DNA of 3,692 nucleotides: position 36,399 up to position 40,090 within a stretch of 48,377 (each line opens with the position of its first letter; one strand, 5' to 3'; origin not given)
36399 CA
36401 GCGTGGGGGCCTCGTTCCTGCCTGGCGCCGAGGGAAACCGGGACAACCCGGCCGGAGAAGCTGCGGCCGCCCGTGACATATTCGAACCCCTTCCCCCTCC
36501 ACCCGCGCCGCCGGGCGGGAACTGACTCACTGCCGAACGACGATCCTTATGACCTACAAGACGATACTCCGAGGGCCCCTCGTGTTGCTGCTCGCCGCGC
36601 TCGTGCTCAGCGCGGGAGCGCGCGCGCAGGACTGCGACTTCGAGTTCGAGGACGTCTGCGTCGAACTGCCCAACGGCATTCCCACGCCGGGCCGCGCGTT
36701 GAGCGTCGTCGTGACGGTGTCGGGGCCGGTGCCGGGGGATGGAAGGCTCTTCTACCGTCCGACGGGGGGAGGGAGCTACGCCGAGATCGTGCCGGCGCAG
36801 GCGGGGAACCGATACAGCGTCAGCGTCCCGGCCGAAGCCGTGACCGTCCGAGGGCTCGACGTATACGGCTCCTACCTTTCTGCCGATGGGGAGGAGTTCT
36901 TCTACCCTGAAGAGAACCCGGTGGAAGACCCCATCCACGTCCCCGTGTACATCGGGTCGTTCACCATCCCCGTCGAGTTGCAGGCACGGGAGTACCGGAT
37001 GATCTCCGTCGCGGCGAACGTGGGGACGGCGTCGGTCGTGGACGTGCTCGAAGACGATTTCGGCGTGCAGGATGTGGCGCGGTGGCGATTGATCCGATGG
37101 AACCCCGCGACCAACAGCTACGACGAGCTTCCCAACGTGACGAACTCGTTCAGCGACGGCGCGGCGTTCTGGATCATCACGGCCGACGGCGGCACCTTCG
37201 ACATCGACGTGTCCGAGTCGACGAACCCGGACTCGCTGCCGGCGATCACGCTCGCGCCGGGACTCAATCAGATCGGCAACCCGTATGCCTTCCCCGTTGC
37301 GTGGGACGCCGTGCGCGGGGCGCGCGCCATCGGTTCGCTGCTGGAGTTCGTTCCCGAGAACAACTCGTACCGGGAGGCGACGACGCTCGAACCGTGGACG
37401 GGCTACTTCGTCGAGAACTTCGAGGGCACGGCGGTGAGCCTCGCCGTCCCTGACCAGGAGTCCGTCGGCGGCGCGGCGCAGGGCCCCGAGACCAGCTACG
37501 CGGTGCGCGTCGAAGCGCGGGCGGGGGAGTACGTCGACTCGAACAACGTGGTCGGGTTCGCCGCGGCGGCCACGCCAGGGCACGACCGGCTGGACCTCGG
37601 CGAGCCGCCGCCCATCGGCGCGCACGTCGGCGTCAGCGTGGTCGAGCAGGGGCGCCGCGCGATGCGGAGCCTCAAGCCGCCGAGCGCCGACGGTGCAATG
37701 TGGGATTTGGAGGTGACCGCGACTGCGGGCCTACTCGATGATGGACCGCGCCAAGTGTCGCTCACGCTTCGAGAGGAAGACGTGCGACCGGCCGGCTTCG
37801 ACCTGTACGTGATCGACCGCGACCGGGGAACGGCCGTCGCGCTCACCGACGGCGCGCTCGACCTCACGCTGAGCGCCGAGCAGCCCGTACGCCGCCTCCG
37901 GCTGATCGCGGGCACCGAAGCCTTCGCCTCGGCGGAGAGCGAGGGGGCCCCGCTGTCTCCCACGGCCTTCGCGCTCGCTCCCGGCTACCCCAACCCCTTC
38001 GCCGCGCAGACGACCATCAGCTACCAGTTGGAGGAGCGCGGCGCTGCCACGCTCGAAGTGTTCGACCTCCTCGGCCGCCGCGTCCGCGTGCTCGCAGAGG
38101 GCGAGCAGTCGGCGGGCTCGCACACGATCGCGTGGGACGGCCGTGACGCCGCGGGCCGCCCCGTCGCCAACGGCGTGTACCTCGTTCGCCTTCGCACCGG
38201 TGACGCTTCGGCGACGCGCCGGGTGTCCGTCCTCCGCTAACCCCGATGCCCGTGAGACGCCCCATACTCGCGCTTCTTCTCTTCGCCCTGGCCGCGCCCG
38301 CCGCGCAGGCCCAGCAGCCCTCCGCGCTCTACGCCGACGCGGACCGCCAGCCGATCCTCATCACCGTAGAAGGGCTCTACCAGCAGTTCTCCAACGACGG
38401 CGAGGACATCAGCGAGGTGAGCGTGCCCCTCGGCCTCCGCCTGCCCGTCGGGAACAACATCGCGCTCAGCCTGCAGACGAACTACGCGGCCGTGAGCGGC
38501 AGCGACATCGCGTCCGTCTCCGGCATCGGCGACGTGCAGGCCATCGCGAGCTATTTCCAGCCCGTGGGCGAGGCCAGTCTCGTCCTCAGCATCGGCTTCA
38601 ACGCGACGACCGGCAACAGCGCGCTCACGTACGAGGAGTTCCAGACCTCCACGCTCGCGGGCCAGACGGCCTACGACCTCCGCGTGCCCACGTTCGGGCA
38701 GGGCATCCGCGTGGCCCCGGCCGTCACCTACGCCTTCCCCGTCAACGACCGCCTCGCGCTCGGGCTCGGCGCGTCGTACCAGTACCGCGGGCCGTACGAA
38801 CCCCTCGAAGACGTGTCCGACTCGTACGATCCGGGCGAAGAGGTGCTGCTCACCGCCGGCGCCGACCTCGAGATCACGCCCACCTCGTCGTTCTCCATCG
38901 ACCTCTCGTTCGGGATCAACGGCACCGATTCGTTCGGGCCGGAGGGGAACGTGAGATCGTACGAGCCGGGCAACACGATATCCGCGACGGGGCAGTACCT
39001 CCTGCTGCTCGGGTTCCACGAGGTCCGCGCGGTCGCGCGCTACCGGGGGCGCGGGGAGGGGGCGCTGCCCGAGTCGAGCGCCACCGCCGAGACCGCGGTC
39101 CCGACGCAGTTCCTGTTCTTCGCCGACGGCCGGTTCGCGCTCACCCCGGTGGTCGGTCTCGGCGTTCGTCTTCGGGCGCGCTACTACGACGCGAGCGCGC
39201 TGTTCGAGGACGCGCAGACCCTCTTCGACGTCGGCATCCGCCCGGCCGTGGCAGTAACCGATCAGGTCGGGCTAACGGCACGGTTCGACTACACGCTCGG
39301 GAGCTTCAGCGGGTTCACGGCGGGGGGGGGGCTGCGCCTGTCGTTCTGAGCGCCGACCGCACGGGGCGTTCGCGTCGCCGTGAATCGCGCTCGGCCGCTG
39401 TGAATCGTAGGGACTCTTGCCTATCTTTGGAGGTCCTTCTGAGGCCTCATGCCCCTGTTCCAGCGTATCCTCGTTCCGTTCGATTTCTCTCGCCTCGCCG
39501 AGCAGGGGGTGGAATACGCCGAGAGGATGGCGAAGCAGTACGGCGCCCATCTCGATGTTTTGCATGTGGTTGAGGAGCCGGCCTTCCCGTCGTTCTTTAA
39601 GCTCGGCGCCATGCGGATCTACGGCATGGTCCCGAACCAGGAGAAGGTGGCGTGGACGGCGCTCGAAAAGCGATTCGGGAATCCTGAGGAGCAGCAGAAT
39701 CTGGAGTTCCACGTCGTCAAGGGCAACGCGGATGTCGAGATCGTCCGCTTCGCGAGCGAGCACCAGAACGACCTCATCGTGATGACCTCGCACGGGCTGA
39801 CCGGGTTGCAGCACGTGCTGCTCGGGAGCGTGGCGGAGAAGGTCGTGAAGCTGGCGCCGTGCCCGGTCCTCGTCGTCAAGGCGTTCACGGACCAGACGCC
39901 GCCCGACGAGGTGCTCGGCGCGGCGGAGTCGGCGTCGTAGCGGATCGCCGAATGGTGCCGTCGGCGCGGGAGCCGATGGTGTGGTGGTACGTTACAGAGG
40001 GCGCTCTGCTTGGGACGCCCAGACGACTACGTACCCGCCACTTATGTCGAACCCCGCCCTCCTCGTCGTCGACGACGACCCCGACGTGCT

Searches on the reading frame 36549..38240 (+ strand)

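Call 6: search_protein_families(library=pfam, proteins=[window:36549-38240:+], max_evalue=0.001)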
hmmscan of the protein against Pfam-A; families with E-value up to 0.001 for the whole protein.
window:36549-38240:+ (563 aa): 2 families
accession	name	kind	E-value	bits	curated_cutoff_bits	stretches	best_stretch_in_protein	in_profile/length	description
PF13860.13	FlgD_ig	-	4.5e-12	46.2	27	1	489-549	13-74/79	FlgD Ig-like domain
PF18962.6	Por_Secre_tail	-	5.4e-06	27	27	1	480-559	2-73/75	Secretion system C-terminal sorting domain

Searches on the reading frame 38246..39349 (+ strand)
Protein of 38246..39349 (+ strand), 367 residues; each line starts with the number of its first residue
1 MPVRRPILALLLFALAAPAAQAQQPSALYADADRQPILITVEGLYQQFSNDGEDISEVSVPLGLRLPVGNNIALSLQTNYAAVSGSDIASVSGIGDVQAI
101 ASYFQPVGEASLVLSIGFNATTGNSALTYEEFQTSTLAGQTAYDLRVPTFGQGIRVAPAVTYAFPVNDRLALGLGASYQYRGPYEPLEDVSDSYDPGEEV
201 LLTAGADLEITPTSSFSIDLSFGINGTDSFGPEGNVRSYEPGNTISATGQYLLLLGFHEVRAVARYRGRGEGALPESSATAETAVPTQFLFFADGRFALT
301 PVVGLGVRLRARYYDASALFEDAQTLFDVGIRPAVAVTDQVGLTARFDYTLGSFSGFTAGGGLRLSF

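Call 6: search_protein_families(library=pfam, proteins=[window:38246-39349:+], max_evalue=0.001)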
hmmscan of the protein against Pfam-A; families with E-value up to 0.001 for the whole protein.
window:38246-39349:+ (367 aa): 1 family
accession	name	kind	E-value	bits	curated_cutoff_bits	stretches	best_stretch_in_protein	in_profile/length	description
PF13505.12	OMP_b-brl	-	1e-08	36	28.7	1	7-235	1-161/175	Outer membrane protein beta-barrel domain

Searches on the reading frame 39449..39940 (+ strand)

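Call 6: search_protein_families(library=pfam, proteins=[window:39449-39940:+], max_evalue=0.001)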
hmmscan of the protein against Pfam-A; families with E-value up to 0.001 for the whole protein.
window:39449-39940:+ (163 aa): 1 family
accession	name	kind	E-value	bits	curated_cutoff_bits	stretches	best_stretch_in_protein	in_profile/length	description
PF00582.32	Usp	-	4.3e-35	121.7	24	1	4-144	2-141/141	Universal stress protein family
